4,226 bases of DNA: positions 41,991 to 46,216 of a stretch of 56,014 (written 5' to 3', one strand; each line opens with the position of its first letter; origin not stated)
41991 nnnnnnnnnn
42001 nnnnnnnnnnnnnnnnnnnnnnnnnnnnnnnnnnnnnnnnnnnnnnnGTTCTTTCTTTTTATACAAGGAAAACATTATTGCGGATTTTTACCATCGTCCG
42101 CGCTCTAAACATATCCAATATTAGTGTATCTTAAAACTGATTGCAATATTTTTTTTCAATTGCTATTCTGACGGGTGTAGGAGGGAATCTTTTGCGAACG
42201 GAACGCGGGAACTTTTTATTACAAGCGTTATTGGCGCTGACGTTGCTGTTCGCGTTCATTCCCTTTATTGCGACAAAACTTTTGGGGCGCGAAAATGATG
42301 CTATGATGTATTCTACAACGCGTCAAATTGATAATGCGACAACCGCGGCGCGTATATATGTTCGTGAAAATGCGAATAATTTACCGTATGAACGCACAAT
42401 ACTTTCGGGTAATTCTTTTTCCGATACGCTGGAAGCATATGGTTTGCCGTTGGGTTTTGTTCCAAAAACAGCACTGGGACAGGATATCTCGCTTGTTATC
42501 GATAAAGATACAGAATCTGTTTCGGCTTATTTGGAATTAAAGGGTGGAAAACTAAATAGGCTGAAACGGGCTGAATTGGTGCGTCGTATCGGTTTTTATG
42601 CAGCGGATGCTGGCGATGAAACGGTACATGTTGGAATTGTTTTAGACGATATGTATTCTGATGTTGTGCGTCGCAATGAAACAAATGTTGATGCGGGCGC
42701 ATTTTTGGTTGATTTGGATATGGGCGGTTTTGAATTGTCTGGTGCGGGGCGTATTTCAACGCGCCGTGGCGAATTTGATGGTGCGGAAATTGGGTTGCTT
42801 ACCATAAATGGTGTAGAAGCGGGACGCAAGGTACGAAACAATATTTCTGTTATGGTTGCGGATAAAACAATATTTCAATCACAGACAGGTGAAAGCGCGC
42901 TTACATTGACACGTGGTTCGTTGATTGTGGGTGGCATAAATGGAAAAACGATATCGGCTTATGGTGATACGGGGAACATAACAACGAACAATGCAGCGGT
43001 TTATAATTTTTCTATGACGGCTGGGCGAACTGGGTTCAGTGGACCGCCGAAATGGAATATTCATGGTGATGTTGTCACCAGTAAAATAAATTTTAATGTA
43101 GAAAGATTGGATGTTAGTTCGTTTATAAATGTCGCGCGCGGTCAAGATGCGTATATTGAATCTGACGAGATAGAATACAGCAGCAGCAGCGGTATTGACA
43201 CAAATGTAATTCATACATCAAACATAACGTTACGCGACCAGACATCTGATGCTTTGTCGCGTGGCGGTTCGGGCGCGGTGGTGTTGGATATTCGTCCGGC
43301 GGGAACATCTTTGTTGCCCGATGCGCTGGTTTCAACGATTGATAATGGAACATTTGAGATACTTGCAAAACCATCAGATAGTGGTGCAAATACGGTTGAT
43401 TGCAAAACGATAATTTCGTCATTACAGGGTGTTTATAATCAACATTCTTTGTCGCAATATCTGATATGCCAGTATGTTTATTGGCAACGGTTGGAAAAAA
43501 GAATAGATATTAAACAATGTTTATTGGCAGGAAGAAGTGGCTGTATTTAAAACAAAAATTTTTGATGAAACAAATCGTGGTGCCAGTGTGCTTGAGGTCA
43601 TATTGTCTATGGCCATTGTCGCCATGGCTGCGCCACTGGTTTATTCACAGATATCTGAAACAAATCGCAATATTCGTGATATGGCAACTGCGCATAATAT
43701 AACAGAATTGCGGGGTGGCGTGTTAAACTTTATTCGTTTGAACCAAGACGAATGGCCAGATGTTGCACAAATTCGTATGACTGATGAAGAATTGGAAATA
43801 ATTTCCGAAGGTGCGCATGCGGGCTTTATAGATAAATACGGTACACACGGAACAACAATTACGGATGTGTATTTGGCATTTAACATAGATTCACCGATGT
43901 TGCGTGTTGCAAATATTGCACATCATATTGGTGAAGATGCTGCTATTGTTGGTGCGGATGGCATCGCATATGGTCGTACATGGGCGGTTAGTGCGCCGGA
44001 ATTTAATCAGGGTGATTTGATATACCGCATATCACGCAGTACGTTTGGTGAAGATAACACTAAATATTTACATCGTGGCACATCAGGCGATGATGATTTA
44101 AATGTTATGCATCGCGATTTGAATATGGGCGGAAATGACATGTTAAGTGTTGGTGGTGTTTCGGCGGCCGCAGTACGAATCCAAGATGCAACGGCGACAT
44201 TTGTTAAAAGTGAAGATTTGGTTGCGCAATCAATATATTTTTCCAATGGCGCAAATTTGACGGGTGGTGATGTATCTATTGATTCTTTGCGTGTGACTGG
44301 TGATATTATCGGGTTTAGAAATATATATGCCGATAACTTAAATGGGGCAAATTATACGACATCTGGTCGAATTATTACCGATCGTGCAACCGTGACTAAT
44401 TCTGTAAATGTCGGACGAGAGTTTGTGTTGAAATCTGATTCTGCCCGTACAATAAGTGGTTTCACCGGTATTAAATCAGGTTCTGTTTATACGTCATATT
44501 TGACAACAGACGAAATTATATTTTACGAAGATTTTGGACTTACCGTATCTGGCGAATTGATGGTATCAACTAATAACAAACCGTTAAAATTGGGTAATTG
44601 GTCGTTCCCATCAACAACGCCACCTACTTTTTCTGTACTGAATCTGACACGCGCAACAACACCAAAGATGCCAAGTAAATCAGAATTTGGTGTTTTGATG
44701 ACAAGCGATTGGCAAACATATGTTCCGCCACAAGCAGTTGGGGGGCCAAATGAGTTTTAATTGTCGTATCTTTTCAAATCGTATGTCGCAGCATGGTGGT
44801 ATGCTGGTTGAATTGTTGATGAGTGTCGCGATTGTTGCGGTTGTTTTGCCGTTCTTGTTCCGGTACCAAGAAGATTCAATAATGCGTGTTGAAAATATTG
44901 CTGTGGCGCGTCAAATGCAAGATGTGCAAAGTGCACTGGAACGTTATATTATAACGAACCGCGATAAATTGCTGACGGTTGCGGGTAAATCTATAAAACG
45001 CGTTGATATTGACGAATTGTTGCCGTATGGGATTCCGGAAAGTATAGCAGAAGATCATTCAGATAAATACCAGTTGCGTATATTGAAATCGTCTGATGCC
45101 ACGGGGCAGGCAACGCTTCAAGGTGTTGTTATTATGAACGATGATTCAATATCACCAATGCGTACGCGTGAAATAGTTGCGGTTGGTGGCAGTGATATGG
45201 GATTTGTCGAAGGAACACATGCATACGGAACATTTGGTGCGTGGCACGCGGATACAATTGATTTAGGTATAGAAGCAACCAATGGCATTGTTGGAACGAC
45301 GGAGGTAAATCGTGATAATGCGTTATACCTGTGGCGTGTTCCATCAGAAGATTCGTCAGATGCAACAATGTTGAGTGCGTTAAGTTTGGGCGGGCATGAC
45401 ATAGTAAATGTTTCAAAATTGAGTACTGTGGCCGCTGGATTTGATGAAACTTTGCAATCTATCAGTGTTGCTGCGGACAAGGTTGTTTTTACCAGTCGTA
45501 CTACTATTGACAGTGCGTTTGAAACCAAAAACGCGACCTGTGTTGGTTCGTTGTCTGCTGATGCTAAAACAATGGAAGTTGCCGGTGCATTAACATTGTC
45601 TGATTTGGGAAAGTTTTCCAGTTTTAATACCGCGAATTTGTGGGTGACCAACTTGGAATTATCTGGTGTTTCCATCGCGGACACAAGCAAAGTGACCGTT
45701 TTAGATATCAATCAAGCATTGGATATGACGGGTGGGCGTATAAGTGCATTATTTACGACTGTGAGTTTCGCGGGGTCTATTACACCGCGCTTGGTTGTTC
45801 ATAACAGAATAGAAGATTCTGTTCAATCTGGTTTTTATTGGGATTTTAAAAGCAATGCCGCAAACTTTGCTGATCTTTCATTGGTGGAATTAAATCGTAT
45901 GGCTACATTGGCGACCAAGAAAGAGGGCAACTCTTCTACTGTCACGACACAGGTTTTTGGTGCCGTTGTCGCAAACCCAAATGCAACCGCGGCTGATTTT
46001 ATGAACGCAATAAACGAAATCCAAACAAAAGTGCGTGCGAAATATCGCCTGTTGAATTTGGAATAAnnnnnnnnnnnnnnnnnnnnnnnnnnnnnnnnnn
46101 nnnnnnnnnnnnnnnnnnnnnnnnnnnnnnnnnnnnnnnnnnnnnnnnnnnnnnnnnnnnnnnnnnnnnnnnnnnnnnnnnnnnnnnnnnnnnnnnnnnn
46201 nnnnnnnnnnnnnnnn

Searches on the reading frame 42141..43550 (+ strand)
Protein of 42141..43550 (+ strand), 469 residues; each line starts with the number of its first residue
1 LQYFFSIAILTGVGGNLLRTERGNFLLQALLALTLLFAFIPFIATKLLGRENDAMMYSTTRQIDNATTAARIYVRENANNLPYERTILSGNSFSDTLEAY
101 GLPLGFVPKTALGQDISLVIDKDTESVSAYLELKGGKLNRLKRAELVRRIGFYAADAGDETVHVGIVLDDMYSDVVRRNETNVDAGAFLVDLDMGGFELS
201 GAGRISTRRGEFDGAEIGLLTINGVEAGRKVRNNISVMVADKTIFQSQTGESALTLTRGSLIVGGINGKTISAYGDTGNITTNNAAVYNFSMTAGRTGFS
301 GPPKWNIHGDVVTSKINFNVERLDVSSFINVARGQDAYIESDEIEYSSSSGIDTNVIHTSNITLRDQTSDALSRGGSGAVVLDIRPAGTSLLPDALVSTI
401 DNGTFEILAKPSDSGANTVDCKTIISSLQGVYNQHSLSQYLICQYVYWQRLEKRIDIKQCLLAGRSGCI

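Call 9: search_protein_families(library=ncbifam, proteins=[window:42141-43550:+], max_evalue=0.01)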
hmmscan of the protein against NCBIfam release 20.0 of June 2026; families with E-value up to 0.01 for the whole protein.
window:42141-43550:+ (469 aa): 0 families

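Call 31: search_protein_families(library=pfam, proteins=[window:42141-43550:+], max_evalue=0.01)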
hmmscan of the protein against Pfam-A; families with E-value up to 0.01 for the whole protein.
window:42141-43550:+ (469 aa): 1 family
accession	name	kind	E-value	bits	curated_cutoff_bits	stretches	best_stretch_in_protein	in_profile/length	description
PF16216.10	GxGYxYP_N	-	0.0078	16.4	23.9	0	418-448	11-45/72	GxGYxYP_N 1st domain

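Call 80: search_protein_families(library=phrogs, proteins=[window:42141-43547:+], max_evalue=0.01)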
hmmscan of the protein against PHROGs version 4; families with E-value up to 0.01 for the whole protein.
window:42141-43547:+ (469 aa): 0 families

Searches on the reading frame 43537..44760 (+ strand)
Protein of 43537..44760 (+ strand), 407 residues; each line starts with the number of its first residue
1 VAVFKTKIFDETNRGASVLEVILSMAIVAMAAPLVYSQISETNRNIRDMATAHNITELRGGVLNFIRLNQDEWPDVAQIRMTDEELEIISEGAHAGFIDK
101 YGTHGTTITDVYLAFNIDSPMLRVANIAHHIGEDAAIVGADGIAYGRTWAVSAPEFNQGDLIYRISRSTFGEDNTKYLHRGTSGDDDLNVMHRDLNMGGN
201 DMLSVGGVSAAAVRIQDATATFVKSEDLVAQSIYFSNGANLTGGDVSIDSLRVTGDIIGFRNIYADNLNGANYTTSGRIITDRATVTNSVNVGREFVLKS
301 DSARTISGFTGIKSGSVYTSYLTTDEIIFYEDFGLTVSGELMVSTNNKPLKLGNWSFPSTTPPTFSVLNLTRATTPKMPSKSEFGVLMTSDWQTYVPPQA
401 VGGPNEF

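Call 9: search_protein_families(library=ncbifam, proteins=[window:43537-44760:+], max_evalue=0.01)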
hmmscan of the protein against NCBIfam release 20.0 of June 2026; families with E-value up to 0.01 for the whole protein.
window:43537-44760:+ (407 aa): 1 family
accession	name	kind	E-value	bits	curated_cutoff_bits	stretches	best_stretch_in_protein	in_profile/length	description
NF047828.1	T3SSXpsI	equivalog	0.0025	17.8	150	1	14-52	2-40/132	type II secretion system protein XpsI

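Call 31: search_protein_families(library=pfam, proteins=[window:43537-44760:+], max_evalue=0.01)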
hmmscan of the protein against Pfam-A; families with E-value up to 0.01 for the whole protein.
window:43537-44760:+ (407 aa): 1 family
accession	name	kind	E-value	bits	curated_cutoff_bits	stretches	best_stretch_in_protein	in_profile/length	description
PF04172.21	LrgB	-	0.0087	15.9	25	0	11-53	43-84/214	LrgB-like family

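Call 80: search_protein_families(library=phrogs, proteins=[window:43537-44757:+], max_evalue=0.01)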
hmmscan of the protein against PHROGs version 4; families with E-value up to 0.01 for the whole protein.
window:43537-44757:+ (407 aa): 0 families

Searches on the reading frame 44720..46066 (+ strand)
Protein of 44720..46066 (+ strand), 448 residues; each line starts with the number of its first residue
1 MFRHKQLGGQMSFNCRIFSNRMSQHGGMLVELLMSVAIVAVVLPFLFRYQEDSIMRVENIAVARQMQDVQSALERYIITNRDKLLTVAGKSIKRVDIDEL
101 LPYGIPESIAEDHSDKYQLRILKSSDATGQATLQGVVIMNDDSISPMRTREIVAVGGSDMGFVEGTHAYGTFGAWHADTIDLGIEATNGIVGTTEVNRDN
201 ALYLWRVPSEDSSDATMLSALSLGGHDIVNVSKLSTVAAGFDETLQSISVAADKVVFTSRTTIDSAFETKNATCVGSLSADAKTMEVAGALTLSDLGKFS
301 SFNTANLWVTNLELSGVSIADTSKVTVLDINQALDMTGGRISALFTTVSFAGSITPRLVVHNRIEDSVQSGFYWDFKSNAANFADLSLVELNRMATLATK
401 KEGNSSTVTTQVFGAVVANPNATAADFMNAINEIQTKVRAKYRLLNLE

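Call 4: search_protein_families(library=pfam, proteins=[window:44720-46066:+], max_evalue=0.1)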
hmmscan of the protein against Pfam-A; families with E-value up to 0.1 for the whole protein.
window:44720-46066:+ (448 aa): 2 families
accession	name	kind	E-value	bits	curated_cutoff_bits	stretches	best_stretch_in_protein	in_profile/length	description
PF06952.16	PsiA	-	0.036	13.7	25.3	1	22-86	87-149/237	PsiA protein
PF02873.21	MurB_C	-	0.042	14.5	27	1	407-443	53-89/99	UDP-N-acetylenolpyruvoylglucosamine reductase, C-terminal domain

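Call 9: search_protein_families(library=ncbifam, proteins=[window:44720-46066:+], max_evalue=0.01)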
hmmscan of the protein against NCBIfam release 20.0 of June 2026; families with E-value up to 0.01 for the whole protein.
window:44720-46066:+ (448 aa): 0 families

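Call 79: search_solved_structures(query=window:44720-46063:+, max_evalue=1)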
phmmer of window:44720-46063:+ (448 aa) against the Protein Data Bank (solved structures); distinct sequences matched with E-value up to 1: 3.
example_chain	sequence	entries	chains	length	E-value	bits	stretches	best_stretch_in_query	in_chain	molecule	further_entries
7mfm_A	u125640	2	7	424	0.28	13.5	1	86-166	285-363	Glutamate dehydrogenase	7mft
3k8z_A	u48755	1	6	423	0.28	13.4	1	86-166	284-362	NAD-specific glutamate dehydrogenase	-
7us5_A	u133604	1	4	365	0.96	11.7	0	12-80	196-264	GDP-D-GLYCERO-D-MANNO-HEPTOSE 4,6-DEHYDRATASE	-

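Call 80: search_protein_families(library=phrogs, proteins=[window:44720-46063:+], max_evalue=0.01)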
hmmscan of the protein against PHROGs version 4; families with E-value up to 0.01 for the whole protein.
window:44720-46063:+ (448 aa): 0 families
